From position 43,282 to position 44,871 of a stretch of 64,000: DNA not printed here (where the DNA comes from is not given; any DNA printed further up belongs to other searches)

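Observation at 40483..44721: Operon of six tandem VirB2/TrbC-like T4SS-pilin paralogs headed by an orphan solute-binding-protein-like lipoprotein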

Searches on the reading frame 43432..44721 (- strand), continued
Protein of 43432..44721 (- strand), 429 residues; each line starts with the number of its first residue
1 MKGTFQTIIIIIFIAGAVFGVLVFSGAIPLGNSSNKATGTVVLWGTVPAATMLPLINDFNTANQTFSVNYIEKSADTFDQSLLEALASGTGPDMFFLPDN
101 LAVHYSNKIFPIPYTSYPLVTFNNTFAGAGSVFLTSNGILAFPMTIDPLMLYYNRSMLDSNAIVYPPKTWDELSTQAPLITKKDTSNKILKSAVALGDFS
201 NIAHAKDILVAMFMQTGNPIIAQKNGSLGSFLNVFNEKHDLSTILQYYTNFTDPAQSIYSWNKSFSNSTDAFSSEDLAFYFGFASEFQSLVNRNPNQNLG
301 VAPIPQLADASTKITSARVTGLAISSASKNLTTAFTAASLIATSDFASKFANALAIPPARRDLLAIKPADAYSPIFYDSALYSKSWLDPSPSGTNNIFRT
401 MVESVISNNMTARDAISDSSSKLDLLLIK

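Call 27: find_related_loci(query=A1, collection=genome_contigs, flank=10000)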
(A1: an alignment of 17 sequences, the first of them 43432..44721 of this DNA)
Query A1 (429 aa) in genome_contigs; peptide patterns used: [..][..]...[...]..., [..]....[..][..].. (x = any residue, [..] = any of these).
165 stretches matched a pattern; 122 encode a relative of the query (tblastn E <= 1e-3); the best 80 are kept; 80 distinct loci.
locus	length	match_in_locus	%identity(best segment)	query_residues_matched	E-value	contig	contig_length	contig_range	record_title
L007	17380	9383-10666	68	1-429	0e+0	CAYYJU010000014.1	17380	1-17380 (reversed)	MAG TPA_asm: uncultured Candidatus Saccharibacteria bacterium isolate SRP286056_co1_681 genome assembly, contig: NODE_39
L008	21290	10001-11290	73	1-429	0e+0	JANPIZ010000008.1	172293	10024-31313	MAG: Candidatus Nomurabacteria bacterium isolate VAR_61_metabat_48 VAR_61_k141_730931, whole genome shotgun sequence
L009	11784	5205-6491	67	1-429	0e+0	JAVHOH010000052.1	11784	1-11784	MAG: Candidatus Paceibacterota bacterium isolate WB02no19_35_22 NODE_3134_length_11784_cov_12.431239, whole genome shotg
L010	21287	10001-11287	67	1-429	0e+0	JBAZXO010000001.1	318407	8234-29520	MAG: Candidatus Paceibacterota bacterium isolate SO_2017_GW1_58 NODE_259_length_318407_cov_7.284130_OW334_2017, whole ge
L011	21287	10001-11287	66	1-429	0e+0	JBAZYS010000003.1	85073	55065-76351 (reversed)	MAG: Candidatus Paceibacterota bacterium isolate SO_2017_GW1_86 NODE_1728_length_85073_cov_3.129400_OW334_2017, whole ge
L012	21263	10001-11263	67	1-420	0e+0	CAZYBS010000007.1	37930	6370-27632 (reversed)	MAG TPA_asm: uncultured Candidatus Saccharibacteria bacterium isolate SRP178908_co1_81 genome assembly, contig: NODE_575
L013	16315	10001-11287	65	1-429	0e+0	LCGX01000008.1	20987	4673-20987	MAG: Candidatus Nomurabacteria bacterium GW2011_GWF2_43_8 UW07_C0008, whole genome shotgun sequence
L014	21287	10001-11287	65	1-429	0e+0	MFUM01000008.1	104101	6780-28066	MAG: Candidatus Nomurabacteria bacterium RIFCSPHIGHO2_12_FULL_42_19 rifcsphigho2_12_scaffold_614, whole genome shotgun s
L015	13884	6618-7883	65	1-421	0e+0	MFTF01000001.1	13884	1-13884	MAG: Candidatus Nomurabacteria bacterium RIFCSPHIGHO2_01_FULL_36_23 rifcsphigho2_01_scaffold_10626, whole genome shotgun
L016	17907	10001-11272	67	1-423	0e+0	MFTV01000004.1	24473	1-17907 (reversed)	MAG: Candidatus Nomurabacteria bacterium RIFCSPHIGHO2_02_40_30 rifcsphigho2_02_sub10_scaffold_151, whole genome shotgun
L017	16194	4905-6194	62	1-429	0e+0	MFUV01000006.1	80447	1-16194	MAG: Candidatus Nomurabacteria bacterium RIFCSPLOWO2_01_FULL_39_18 rifcsplowo2_01_scaffold_325, whole genome shotgun seq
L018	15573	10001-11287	65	1-429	0e+0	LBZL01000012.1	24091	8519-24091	MAG: Candidatus Nomurabacteria bacterium GW2011_GWB1_40_7 UU13_C0012, whole genome shotgun sequence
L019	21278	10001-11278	65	1-422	0e+0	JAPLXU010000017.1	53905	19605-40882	MAG: Candidatus Nomurabacteria bacterium isolate LacPavin_0419_WC70L_MAG_39_11 LacPavin_0419_WC70L_scaffold_320701, whol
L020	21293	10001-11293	64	1-429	0e+0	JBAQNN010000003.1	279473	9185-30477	MAG: Minisyncoccia bacterium isolate MFD12002_ilm_asm_bin51 k127_62407, whole genome shotgun sequence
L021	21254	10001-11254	65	1-419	0e+0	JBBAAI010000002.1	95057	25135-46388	MAG: Candidatus Paceibacterota bacterium isolate SO_2017_GW3_38 scaffold_233_c1_OW296A_2017, whole genome shotgun sequen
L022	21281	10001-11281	66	5-427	0e+0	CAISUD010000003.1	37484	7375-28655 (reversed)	uncultured bacterium isolate AlinenLipids_bin-8925 genome assembly, contig: bin-8925:03/64, whole genome shotgun sequenc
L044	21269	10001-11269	65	1-421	2e-176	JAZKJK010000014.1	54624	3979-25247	MAG: Patescibacteria group bacterium isolate ADI_DC_SW_02_SPN_11032020-bin106_1 DCSW02SPN_B106_1_000000000014, whole gen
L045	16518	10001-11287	61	1-428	4e-176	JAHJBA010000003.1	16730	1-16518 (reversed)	MAG: Patescibacteria group bacterium isolate Modern_marine.mb.233 Modern_marine.mb.233_k141_88955, whole genome shotgun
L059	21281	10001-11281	64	5-429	0e+0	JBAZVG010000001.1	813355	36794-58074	MAG: Candidatus Paceibacterota bacterium isolate SO_2017_GW1_247 NODE_39_length_813355_cov_12.896873_OW334_2017, whole g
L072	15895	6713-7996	63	5-429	0e+0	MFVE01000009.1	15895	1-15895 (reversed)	MAG: Candidatus Nomurabacteria bacterium RIFCSPLOWO2_01_FULL_42_17 rifcsplowo2_01_scaffold_7706, whole genome shotgun se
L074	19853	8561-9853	58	1-429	1e-166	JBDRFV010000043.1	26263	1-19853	MAG: Patescibacteria group bacterium isolate MEGAHIT-group-1.391 k141_4046032, whole genome shotgun sequence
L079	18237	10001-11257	60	1-419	2e-170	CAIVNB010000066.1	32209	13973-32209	uncultured bacterium isolate AlinenLipids_bin-5200 genome assembly, contig: bin-5200:66/88, whole genome shotgun sequenc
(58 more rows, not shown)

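Call 36: predict_structure(alignment_id=A1)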
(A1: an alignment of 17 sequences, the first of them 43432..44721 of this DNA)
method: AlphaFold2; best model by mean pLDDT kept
length: 429 residues; sequences in the alignment: 17
mean_pLDDT: 55.3   pTM: 0.45
mean pLDDT of the five models: 55.3, 51.6, 48.0, 46.9, 40.6
residues with pLDDT >= 90: 13; 70-90: 129; 50-70: 85; < 50: 202
segments of 3 or more residues with pLDDT < 50: 25-37, 148-184, 186-241, 251-317, 360-388
pLDDT, mean of each block of 10 residues (from residue 1): 72 76 47 48 87 88 85 78 77 81 77 77 60 76 63 40 33 37 37 28 32 31 30 33 53 40 28 27 37 37 33 45 87 87 75 59 34 37 47 61 66 70 67
secondary structure, 60 per line:
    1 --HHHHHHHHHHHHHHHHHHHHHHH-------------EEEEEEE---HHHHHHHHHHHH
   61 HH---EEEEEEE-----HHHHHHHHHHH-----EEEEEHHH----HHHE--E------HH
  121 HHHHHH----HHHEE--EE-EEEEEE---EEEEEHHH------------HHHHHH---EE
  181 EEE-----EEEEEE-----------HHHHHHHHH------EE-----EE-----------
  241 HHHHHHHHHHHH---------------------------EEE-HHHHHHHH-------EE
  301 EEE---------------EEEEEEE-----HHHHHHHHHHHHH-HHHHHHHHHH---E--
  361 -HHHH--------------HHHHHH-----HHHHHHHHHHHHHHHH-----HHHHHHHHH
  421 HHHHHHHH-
elements in order: H3-25 E39-45 H49-62 E66-72 H78-88 E94-98 H119-126 E141-146 E150-154 H170-175 E179-183 E189-194 H206-214 H241-252 E280-282 H284-291 E299-303 E319-325 H331-343 H345-354 H362-365 H380-385 H391-406 H412-428

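Call 37: search_protein_representatives(protein=window:43432-44721:-)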
Query: 429 residues. Proteins with E-value up to 0.001 (for the whole library): 3089; up to 1e-10: 2166; up to 1e-30: 1075. The best 150 are listed.
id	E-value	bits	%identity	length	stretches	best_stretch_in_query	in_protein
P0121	5.7e-154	529.5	56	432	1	1-429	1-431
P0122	7.1e-122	423.9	47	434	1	4-428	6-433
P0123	8.9e-119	413.7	56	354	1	1-341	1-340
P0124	2.4e-110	385.9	44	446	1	5-427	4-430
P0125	2.8e-109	382.4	44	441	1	4-427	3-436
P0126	8.7e-106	370.9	43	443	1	4-410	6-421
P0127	8.0e-105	367.7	42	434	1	4-427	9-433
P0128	3.3e-104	365.7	42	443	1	4-426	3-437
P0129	2.2e-103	363.0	43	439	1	5-422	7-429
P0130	2.5e-103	362.8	43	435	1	4-426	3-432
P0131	6.2e-103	361.5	41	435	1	3-426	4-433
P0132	1.2e-102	360.5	39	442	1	3-425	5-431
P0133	9.6e-102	357.6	41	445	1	3-427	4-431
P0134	1.7e-101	356.7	42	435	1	3-422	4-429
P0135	2.1e-101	356.5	42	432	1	4-420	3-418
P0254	8.7e-84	298.5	36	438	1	4-423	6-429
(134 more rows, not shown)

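Call 41: find_homologous_proteins(query=A2, max_evalue=1e-10)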
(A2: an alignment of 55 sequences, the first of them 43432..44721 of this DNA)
Query A2 (55 sequences) (429 aa, profile of the alignment): 1332 proteins with E <= 1e-10 among 8000 candidates; the best 120 are listed.
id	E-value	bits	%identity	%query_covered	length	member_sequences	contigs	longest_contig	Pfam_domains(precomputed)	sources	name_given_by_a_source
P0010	7.2e-209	712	60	72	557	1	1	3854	PF13416.12,PF01547.31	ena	-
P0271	7.4e-173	593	45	99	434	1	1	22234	PF13416.12,PF01547.31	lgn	-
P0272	3.9e-171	588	43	99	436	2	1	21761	PF13416.12,PF01547.31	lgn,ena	-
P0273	3.9e-171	588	48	99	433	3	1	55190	PF13416.12,PF01547.31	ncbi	ncbi:MAG: extracellular solute-binding protein [Candidatus Paceibacterota bacterium]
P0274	1.1e-170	586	42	99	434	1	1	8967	PF13416.12,PF01547.31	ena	-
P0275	1.2e-170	586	48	99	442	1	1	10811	PF13416.12,PF01547.31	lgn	-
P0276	2.5e-170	585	43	99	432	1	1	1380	PF13416.12,PF01547.31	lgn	-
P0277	2.7e-170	585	63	99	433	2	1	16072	PF01547.31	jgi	jgi:ABC-type glycerol-3-phosphate transport system substrate-binding protein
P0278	3.3e-170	585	42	92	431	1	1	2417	PF13416.12,PF01547.31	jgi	-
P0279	4.1e-170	584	64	99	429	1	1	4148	PF13416.12,PF01547.31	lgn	-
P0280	6.5e-170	584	41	99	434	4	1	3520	PF13416.12,PF01547.31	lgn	-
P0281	6.8e-170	584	39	99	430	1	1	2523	PF13416.12,PF01547.31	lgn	-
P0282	7.3e-170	583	42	100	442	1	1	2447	PF13416.12,PF01547.31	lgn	-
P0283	1.3e-169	583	44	95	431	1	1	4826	PF13416.12,PF01547.31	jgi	-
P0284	1.9e-169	582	47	96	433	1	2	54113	PF13416.12,PF01547.31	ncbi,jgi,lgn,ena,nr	ncbi:hypothetical protein COB64_02655 [Candidatus Wolfebacteria bacterium]|nr:MAG: hypothetical prot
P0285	2.9e-169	581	63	100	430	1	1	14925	PF13416.12,PF01547.31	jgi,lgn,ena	-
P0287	3.3e-169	581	43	90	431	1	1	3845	PF13416.12,PF01547.31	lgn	-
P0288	4.2e-169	581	46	96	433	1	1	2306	PF13416.12,PF01547.31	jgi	-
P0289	5.2e-169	581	62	100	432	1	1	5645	PF01547.31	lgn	-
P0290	9.0e-169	580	39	99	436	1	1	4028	PF13416.12,PF01547.31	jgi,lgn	-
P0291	1.1e-168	579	62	100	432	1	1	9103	PF01547.31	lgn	-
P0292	1.3e-168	579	40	99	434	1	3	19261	PF13416.12,PF01547.31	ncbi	-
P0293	1.4e-168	579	47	99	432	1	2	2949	PF13416.12,PF01547.31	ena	-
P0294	1.7e-168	579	66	99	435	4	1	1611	PF13416.12,PF01547.31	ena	-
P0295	1.7e-168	579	42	99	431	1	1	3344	PF13416.12,PF01547.31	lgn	-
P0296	2.4e-168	578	58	100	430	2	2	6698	PF13416.12,PF01547.31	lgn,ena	-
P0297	2.5e-168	578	44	96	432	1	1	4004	PF13416.12,PF01547.31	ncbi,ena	-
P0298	2.9e-168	578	62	100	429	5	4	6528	PF13416.12,PF01547.31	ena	-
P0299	3.5e-168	578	63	100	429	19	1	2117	PF13416.12,PF01547.31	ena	-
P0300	3.7e-168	578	43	91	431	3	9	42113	PF13416.12,PF01547.31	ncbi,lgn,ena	-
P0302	5.5e-168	577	63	100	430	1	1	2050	PF13416.12,PF01547.31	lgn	-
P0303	5.8e-168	577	44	99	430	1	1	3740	PF13416.12,PF01547.31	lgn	-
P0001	8.4e-168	577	100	100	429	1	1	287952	PF01547.31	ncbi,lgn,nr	ncbi:MAG: extracellular solute-binding protein [Patescibacteria group bacterium]|nr:extracellular so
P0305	8.5e-168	577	62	99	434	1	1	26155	PF01547.31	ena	-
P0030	8.5e-168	577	68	100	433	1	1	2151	PF01547.31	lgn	-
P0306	1.1e-167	576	60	100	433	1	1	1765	PF01547.31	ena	-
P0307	1.3e-167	576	62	100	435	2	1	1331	PF13416.12,PF01547.31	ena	-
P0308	1.3e-167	576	42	91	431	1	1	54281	PF13416.12,PF01547.31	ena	-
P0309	1.4e-167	576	47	98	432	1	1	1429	PF13416.12,PF01547.31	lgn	-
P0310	1.5e-167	576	61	97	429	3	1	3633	PF13416.12,PF01547.31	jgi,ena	-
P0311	1.6e-167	576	63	100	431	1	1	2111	PF13416.12,PF01547.31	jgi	jgi:ABC-type glycerol-3-phosphate transport system substrate-binding protein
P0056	1.8e-167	576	65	100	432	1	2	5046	PF01547.31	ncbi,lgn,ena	-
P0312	2.0e-167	575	44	99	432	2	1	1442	PF13416.12,PF01547.31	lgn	-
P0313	2.2e-167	575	61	100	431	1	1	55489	PF13416.12,PF01547.31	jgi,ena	-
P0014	3.7e-167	575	73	98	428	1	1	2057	PF01547.31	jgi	jgi:multiple sugar transport system substrate-binding protein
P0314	4.4e-167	574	64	98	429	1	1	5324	PF01547.31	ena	-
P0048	4.5e-167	574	67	99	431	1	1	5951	PF01547.31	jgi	jgi:ABC-type glycerol-3-phosphate transport system substrate-binding protein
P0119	4.6e-167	574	64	100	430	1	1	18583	PF13416.12,PF01547.31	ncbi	-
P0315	5.9e-167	574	44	99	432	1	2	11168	PF13416.12,PF01547.31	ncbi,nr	ncbi:MAG: extracellular solute-binding protein [Parcubacteria group bacterium]|nr:extracellular solu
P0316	7.1e-167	574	64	98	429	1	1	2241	PF01547.31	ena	-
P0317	7.6e-167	573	62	100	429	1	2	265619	PF13416.12,PF01547.31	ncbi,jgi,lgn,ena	ncbi:MAG: extracellular solute-binding protein [Candidatus Paceibacterota bacterium]|jgi:ABC-type gl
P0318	8.1e-167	573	63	100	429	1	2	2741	PF13416.12,PF01547.31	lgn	-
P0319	8.9e-167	573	42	99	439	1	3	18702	PF13416.12,PF01547.31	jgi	-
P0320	9.1e-167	573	62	100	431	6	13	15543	PF13416.12,PF01547.31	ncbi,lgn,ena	ncbi:MAG: extracellular solute-binding protein [Patescibacteria group bacterium]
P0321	9.7e-167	573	62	100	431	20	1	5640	PF13416.12,PF01547.31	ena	-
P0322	1.4e-166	573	42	99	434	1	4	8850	PF13416.12,PF01547.31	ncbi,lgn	-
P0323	1.7e-166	572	63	100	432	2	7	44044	PF01547.31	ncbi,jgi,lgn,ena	-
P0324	1.7e-166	572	61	100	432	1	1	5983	PF01547.31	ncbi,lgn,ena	-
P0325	1.9e-166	572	61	100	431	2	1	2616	PF13416.12,PF01547.31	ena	-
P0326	2.0e-166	572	55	100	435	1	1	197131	PF01547.31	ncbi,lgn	ncbi:MAG: extracellular solute-binding protein [Patescibacteria group bacterium]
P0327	2.1e-166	572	61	99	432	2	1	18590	PF13416.12,PF01547.31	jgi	-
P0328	2.1e-166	572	63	100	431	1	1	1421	PF01547.31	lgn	-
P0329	2.3e-166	572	60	100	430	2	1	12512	PF01547.31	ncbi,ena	ncbi:MAG: extracellular solute-binding protein [Patescibacteria group bacterium]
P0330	2.3e-166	572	64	100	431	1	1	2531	PF01547.31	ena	-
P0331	2.4e-166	572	63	100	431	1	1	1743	PF01547.31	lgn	-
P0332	2.9e-166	572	43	99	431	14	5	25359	PF13416.12,PF01547.31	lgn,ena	-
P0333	3.0e-166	572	41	99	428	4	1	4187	PF13416.12,PF01547.31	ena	-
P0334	3.1e-166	571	62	100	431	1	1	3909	PF13416.12,PF01547.31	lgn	-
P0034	3.3e-166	571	67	98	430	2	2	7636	PF13416.12,PF01547.31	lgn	-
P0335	3.4e-166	571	62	100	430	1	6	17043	PF01547.31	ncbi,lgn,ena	-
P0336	3.5e-166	571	37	98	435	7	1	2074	PF13416.12,PF01547.31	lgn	-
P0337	3.6e-166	571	43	95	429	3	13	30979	PF13416.12,PF01547.31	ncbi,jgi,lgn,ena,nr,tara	ncbi:MAG: extracellular solute-binding protein [Candidatus Pacebacteria bacterium]|jgi:ABC-type glyc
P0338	3.8e-166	571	61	100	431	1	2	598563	PF13416.12,PF01547.31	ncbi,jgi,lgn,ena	ncbi:MAG: extracellular solute-binding protein [Candidatus Paceibacterota bacterium]|jgi:ABC-type gl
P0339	4.0e-166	571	62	100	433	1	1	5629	PF13416.12,PF01547.31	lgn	-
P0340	4.2e-166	571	62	100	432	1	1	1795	PF13416.12,PF01547.31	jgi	jgi:ABC-type glycerol-3-phosphate transport system substrate-binding protein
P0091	5.0e-166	571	65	100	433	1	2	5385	PF01547.31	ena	-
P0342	5.4e-166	571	61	98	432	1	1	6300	PF01547.31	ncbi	-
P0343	5.4e-166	571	62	100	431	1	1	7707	PF13416.12,PF01547.31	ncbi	-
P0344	6.1e-166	570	42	99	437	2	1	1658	PF13416.12,PF01547.31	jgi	-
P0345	6.3e-166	570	58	99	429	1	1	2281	PF13416.12,PF01547.31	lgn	-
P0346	6.3e-166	570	60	100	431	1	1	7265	PF13416.12,PF01547.31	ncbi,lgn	-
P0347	7.0e-166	570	60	100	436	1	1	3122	PF01547.31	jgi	jgi:ABC-type glycerol-3-phosphate transport system substrate-binding protein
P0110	7.2e-166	570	64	100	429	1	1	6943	PF13416.12,PF01547.31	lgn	-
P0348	7.8e-166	570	62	100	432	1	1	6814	PF01547.31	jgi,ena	-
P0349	8.0e-166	570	64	100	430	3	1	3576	PF01547.31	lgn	-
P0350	8.8e-166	570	62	100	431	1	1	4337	PF13416.12,PF01547.31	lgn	-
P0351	1.0e-165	570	60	100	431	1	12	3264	PF13416.12,PF01547.31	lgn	-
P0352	1.0e-165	570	64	100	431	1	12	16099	PF01547.31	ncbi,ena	ncbi:MAG: extracellular solute-binding protein, partial [Patescibacteria group bacterium]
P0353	1.0e-165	570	43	98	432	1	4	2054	PF13416.12,PF01547.31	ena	-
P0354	1.0e-165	570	39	99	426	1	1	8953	PF13416.12,PF01547.31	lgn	-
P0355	1.1e-165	570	57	97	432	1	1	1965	PF13416.12,PF01547.31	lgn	-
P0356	1.1e-165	570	62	100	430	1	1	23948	PF01547.31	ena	-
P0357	1.2e-165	570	65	100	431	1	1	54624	PF13416.12,PF01547.31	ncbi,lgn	ncbi:MAG: extracellular solute-binding protein [Patescibacteria group bacterium]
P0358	1.2e-165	570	57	99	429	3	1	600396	PF13416.12,PF01547.31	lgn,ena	-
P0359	1.2e-165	570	44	99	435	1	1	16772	PF13416.12,PF01547.31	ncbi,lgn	-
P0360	1.2e-165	570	60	95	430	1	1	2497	PF13416.12,PF01547.31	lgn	-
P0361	1.2e-165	569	60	98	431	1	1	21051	PF13416.12,PF01547.31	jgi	jgi:ABC-type glycerol-3-phosphate transport system substrate-binding protein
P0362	1.3e-165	569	42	99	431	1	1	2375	PF13416.12,PF01547.31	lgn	-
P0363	1.3e-165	569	64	100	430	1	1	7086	PF13416.12,PF01547.31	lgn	-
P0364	1.5e-165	569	62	99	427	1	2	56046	PF13416.12,PF01547.31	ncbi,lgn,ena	-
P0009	1.6e-165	569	74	100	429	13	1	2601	PF01547.31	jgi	-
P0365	1.7e-165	569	38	100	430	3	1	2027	PF13416.12,PF01547.31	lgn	-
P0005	1.7e-165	569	77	100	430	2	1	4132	PF13416.12,PF01547.31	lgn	-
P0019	1.8e-165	569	71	100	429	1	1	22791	PF13416.12,PF01547.31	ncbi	-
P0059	1.8e-165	569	66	100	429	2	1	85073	PF01547.31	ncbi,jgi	ncbi:MAG: extracellular solute-binding protein [Candidatus Paceibacterota bacterium]|jgi:ABC-type gl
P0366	1.9e-165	569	42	99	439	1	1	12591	PF13416.12,PF01547.31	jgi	-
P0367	1.9e-165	569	64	99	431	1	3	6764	PF13416.12,PF01547.31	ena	-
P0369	2.2e-165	569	65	100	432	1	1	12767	PF01547.31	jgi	jgi:ABC-type glycerol-3-phosphate transport system substrate-binding protein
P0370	2.4e-165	569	60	100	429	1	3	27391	PF13416.12,PF01547.31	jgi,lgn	-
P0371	2.4e-165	569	60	100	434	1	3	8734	PF01547.31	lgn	-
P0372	2.4e-165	569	40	99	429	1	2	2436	PF13416.12,PF01547.31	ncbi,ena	-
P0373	2.7e-165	568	65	100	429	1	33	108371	PF13416.12,PF01547.31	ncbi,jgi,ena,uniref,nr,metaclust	ncbi:MAG: hypothetical protein UU82_C0010G0017 [Candidatus Nomurabacteria bacterium GW2011_GWC2_41_8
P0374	2.7e-165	568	39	99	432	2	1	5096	PF13416.12,PF01547.31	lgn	-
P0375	2.7e-165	568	64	99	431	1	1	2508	PF13416.12,PF01547.31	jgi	jgi:multiple sugar transport system substrate-binding protein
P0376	2.8e-165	568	62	100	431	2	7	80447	PF01547.31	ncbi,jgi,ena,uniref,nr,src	ncbi:hypothetical protein A3A95_00790 [Candidatus Nomurabacteria bacterium RIFCSPLOWO2_01_FULL_39_18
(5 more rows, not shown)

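Call 42: find_encoding_contigs(protein=P0284, flank=10000, max_places=1)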
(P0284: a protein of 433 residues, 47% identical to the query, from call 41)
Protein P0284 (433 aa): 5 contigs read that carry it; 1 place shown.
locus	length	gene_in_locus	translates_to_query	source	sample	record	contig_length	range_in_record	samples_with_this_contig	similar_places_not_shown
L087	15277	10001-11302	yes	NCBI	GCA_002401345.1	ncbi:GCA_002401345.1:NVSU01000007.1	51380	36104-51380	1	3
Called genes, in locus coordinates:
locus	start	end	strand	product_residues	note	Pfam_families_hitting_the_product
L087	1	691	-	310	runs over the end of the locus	PF00551:Formyl_trans_N, PF02911:Formyl_trans_C (weak)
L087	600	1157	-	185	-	PF01327:Pep_deformylase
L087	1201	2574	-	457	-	PF13393:tRNA-synt_His, PF00587:tRNA-synt_2b, PF03129:HGTP_anticodon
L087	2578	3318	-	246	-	-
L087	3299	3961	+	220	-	PF01195:Pept_tRNA_hydro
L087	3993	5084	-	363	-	PF00575:S1 (weak), PF21710:Spt6_S1 (faint), PF23459:S1_RRP5 (faint), PF00575:S1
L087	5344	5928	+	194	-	-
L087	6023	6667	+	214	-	PF13483:Lactamase_B_3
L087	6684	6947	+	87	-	-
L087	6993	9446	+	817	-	PF00521:DNA_topoisoIV, PF03989:DNA_gyraseA_C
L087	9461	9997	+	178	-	PF01135:PCMT (weak), PF01209:Ubie_methyltran, PF01269:Fibrillarin (weak), PF01728:FtsJ (weak), PF13847:Methyltransf_31, PF08241:Methyltransf_11, PF08242:Methyltransf_12, PF13649:Methyltransf_25, +2 more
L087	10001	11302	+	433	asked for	PF01547:SBP_bac_1, PF13416:SBP_bac_8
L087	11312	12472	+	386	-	PF18895:T4SS_pilin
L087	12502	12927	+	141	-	PF04956:TrbC (weak), PF18895:T4SS_pilin (weak)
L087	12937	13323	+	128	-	PF18895:T4SS_pilin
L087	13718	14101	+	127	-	PF18895:T4SS_pilin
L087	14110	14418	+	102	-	PF18895:T4SS_pilin (weak)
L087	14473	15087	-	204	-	-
